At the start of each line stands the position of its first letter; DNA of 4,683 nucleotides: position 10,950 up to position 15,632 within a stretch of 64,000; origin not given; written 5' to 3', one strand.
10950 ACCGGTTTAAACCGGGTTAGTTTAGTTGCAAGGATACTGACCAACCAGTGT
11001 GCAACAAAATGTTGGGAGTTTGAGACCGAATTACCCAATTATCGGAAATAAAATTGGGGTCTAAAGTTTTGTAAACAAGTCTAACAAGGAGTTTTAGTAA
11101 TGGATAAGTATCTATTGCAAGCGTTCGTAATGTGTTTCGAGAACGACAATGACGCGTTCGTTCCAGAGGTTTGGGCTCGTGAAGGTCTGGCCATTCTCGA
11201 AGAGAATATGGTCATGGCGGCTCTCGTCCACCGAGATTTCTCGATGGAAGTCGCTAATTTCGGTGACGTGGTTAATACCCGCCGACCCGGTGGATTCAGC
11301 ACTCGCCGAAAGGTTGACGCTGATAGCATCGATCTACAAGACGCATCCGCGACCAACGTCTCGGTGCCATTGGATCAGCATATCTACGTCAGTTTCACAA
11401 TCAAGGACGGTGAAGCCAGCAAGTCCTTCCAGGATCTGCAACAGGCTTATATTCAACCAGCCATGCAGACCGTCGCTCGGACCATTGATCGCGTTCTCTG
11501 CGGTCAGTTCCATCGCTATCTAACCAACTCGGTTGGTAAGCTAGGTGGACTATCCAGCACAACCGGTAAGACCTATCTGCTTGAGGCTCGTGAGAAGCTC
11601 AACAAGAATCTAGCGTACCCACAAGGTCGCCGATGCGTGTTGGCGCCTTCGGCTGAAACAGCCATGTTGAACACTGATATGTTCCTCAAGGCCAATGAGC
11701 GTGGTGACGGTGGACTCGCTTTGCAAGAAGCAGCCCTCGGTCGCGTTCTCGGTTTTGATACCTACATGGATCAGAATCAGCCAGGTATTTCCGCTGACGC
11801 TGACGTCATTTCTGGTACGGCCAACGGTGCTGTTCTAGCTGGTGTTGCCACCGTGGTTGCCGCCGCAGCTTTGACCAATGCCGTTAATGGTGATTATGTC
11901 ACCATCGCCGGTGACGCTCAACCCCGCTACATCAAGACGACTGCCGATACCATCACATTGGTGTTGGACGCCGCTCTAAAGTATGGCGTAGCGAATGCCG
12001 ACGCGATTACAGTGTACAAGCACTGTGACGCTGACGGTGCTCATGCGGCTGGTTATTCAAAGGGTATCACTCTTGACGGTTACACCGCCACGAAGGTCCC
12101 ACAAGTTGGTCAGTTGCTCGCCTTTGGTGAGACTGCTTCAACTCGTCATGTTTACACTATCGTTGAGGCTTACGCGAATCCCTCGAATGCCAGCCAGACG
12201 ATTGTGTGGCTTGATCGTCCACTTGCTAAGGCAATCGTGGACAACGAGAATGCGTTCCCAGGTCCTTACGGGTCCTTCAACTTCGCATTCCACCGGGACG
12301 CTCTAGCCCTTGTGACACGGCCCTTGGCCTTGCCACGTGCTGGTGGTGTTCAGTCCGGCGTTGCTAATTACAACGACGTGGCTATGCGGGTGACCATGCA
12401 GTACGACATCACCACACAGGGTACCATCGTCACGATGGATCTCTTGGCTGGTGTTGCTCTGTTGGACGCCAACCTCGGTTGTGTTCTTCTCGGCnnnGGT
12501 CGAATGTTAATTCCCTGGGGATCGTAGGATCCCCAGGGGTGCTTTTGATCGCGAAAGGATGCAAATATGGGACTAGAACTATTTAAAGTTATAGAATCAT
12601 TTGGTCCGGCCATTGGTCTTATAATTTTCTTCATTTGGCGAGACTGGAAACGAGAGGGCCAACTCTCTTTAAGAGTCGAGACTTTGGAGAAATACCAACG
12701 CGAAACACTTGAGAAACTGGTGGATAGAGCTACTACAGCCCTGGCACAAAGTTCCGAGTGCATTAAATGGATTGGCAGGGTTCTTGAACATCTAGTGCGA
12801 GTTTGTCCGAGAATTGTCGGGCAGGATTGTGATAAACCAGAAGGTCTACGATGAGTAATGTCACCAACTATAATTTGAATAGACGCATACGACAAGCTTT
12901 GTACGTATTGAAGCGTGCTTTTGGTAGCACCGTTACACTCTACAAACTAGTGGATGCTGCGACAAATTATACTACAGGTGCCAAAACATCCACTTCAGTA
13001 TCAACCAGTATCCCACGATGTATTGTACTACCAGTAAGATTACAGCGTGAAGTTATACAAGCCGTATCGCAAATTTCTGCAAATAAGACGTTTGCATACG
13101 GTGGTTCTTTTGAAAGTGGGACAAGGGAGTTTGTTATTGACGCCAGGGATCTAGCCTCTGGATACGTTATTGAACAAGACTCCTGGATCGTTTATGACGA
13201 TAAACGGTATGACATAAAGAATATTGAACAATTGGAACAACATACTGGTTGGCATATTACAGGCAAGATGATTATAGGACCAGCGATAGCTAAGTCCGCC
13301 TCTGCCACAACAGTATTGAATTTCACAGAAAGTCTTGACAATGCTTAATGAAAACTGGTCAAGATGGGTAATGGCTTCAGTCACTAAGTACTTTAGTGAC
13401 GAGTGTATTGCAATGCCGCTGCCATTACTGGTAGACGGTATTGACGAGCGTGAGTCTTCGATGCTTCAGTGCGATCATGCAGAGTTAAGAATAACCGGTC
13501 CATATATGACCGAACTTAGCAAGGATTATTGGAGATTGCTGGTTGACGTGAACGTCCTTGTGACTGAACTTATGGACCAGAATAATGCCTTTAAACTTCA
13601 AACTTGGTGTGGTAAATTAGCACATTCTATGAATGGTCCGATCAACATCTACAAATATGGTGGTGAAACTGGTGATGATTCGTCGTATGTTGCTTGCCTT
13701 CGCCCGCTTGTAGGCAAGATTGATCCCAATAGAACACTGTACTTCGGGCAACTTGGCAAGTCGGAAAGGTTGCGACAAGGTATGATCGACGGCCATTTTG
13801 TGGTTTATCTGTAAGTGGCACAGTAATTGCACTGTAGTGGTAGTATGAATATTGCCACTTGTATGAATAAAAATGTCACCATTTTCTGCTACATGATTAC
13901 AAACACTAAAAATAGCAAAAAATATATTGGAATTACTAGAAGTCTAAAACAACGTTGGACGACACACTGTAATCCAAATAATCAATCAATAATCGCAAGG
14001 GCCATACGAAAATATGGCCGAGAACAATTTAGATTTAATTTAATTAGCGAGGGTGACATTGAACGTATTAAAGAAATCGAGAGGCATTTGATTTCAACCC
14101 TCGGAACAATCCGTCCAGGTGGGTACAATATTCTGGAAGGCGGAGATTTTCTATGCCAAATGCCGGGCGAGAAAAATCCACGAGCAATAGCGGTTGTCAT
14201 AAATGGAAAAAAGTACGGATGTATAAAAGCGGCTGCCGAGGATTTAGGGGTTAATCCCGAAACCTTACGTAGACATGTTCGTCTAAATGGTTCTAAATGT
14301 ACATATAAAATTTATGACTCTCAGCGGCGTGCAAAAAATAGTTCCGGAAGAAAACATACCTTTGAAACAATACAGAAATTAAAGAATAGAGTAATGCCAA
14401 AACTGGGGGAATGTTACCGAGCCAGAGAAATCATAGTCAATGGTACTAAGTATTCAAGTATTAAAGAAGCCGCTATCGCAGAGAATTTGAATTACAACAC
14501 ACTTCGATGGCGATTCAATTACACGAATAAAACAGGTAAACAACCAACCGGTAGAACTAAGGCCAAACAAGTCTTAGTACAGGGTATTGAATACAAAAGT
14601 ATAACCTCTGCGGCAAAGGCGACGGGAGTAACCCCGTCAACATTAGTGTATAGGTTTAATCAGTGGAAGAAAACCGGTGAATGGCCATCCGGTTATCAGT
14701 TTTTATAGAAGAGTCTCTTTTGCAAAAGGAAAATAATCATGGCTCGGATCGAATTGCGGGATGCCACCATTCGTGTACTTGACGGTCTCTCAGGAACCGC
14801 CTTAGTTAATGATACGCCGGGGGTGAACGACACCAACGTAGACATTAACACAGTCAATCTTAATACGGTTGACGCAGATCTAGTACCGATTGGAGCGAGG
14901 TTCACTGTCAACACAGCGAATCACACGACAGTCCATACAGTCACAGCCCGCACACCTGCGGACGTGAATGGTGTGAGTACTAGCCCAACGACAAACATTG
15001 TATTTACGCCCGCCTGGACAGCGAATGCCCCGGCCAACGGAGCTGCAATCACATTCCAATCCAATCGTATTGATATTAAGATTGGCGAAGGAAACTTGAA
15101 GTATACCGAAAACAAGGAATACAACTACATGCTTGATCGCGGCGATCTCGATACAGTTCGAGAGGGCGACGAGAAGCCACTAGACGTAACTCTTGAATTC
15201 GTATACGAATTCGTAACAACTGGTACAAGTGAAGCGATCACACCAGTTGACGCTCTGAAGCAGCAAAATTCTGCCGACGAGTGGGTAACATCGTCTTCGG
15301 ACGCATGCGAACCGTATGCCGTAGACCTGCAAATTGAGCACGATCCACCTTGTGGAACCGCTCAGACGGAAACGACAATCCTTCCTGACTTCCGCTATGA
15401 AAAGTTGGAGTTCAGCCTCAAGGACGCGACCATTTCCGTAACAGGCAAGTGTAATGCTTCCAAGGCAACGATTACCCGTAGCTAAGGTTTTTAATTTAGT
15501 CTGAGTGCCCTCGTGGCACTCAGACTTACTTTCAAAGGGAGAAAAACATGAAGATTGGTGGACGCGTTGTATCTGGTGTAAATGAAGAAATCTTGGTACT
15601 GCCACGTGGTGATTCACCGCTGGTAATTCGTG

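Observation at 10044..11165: Scaffold and major-capsid genes share an upstream 12-mer and a near-identical N-terminal leader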

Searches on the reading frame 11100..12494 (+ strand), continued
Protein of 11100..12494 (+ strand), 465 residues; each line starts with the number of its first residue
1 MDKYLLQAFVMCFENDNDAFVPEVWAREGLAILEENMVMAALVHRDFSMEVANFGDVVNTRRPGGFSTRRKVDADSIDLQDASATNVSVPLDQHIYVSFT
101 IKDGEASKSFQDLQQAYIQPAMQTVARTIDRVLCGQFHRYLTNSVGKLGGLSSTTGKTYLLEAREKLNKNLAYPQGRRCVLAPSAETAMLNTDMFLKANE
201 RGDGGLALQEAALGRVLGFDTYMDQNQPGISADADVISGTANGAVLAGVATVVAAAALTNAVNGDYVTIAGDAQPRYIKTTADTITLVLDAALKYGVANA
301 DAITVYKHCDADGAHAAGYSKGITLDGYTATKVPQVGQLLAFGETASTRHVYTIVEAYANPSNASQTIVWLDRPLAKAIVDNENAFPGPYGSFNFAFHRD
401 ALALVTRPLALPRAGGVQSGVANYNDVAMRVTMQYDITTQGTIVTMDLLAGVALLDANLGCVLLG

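Call 102: find_related_loci(query=P0155, collection=viral_contigs, flank=2500)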
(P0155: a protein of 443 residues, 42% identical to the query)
Query P0155 (443 aa) in viral_contigs; peptide patterns used: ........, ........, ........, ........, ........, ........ (x = any residue, [..] = any of these).
16 stretches matched a pattern; 15 encode a relative of the query (tblastn E <= 1e-3); 15 distinct loci.
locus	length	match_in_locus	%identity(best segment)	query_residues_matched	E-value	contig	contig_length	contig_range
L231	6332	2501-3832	52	2-435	4e-137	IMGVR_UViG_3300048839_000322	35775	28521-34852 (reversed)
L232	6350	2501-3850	48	3-443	5e-129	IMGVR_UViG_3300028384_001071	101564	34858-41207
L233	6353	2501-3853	48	3-443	3e-127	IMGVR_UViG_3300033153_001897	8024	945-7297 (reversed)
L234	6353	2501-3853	48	3-443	3e-127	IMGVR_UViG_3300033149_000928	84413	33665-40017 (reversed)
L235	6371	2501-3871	47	3-443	7e-124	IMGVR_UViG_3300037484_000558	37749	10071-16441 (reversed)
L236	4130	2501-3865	46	3-442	6e-121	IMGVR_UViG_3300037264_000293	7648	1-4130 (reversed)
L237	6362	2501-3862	45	7-443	4e-118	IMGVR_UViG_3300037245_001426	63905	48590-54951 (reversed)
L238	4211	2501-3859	45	3-443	4e-112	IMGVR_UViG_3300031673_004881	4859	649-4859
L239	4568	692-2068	42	7-443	1e-106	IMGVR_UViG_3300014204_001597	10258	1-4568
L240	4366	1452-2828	42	7-443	2e-107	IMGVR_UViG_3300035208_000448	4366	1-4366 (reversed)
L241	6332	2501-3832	42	2-443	3e-103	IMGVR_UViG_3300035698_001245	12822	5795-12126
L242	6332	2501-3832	52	2-435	4e-137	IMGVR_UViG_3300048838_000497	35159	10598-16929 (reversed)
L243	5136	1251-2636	39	7-442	4e-93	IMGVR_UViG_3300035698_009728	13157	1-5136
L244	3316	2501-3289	49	3-266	1e-77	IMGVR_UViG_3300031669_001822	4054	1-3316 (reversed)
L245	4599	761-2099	44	3-441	5e-69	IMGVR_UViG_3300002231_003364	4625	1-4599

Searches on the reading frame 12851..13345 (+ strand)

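Call 8: search_protein_families(library=pfam, proteins=[window:12851-13345:+], max_evalue=0.01)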
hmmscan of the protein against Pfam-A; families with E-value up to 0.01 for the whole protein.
window:12851-13345:+ (165 aa): 1 family
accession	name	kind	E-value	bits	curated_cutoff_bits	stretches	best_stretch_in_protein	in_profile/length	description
PF05521.18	Phage_HCP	-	0.0018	19.3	25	1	71-136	38-101/106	Phage head completion protein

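Call 9: search_protein_families(library=phrogs, proteins=[window:12851-13345:+], max_evalue=0.001)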
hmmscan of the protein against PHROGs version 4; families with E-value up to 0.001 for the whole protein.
window:12851-13345:+ (165 aa): 0 families

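Call 95: search_protein_families(library=ncbifam, proteins=[window:12851-13345:+], max_evalue=0.01)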
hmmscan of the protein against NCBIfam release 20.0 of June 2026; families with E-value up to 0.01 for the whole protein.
window:12851-13345:+ (165 aa): 0 families

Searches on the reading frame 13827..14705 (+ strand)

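Call 8: search_protein_families(library=pfam, proteins=[window:13827-14705:+], max_evalue=0.01)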
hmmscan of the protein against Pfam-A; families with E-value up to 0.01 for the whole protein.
window:13827-14705:+ (293 aa): 13 families
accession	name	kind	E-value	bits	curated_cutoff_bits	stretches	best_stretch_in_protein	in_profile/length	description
PF01541.30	GIY-YIG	-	2.5e-11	44.1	22.6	1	20-94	3-74/78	GIY-YIG catalytic domain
PF13556.12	HTH_30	-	4.5e-06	26.8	27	0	258-281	14-37/59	PucR C-terminal helix-turn-helix domain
PF07453.19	NUMOD1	-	1.3e-05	25.7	22.8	0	129-150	15-36/37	NUMOD1 domain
PF00126.33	HTH_1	-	2.3e-05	24.7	26.6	0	248-276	5-33/60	Bacterial regulatory helix-turn-helix protein, lysR family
PF02954.25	HTH_8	-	4.6e-05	23.5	22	0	133-149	21-37/42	Bacterial regulatory protein, Fis family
PF00376.29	MerR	-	0.00014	22.1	28.2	0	259-275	2-18/38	MerR family regulatory protein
PF13384.12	HTH_23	-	0.00081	19.6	24.6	0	132-152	19-39/50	Homeodomain-like domain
PF13542.12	HTH_Tnp_ISL3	-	0.0013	18.6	27.4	0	258-279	28-49/51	Helix-turn-helix domain of transposase family ISL3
PF13411.12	MerR_1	-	0.0016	18.9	21.6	0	133-152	3-22/69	MerR HTH family regulatory protein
PF22083.2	I-HmuI_NUMOD-like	-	0.0019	18.2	27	0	128-144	10-26/46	DNA endonuclease I-HmuI-like, NUMOD-like domain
PF19835.5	SegE_GIY-YIG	-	0.0022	18.6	25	1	14-43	13-42/123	Putative endonuclease segE, GIY-YIG domain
PF01527.26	HTH_Tnp_1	-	0.0026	18.4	24.1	0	133-153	26-46/75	Transposase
PF05225.22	HTH_psq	-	0.0097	16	20.4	0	119-156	7-42/45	helix-turn-helix, Psq domain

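Call 9: search_protein_families(library=phrogs, proteins=[window:13827-14705:+], max_evalue=0.001)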
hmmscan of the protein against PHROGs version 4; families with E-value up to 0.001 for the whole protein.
window:13827-14705:+ (293 aa): 5 families
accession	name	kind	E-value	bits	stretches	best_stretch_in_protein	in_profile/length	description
phrog_314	-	DNA, RNA and nucleotide metabolism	7e-28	98.9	1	19-282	179-379/574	homing endonuclease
phrog_7168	-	DNA, RNA and nucleotide metabolism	2.2e-16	61.1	1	21-107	4-98/284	homing endonuclease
phrog_5123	-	DNA, RNA and nucleotide metabolism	4.6e-13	50.3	1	19-114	2-100/152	homing endonuclease with GIY-YIG motif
phrog_19446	-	DNA, RNA and nucleotide metabolism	6.2e-12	46.6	1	21-175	4-115/254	homing endonuclease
phrog_28368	-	unknown function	2.6e-06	29.1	0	245-276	20-51/65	-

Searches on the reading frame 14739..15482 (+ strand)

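Call 8: search_protein_families(library=pfam, proteins=[window:14739-15482:+], max_evalue=0.01)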
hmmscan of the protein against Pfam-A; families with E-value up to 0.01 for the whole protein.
window:14739-15482:+ (248 aa): 0 families

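Call 9: search_protein_families(library=phrogs, proteins=[window:14739-15482:+], max_evalue=0.001)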
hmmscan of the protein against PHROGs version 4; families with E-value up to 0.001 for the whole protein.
window:14739-15482:+ (248 aa): 1 family
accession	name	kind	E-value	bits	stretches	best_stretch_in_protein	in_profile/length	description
phrog_1302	-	tail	0.00087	19.8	0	22-114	85-173/201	distal tail protein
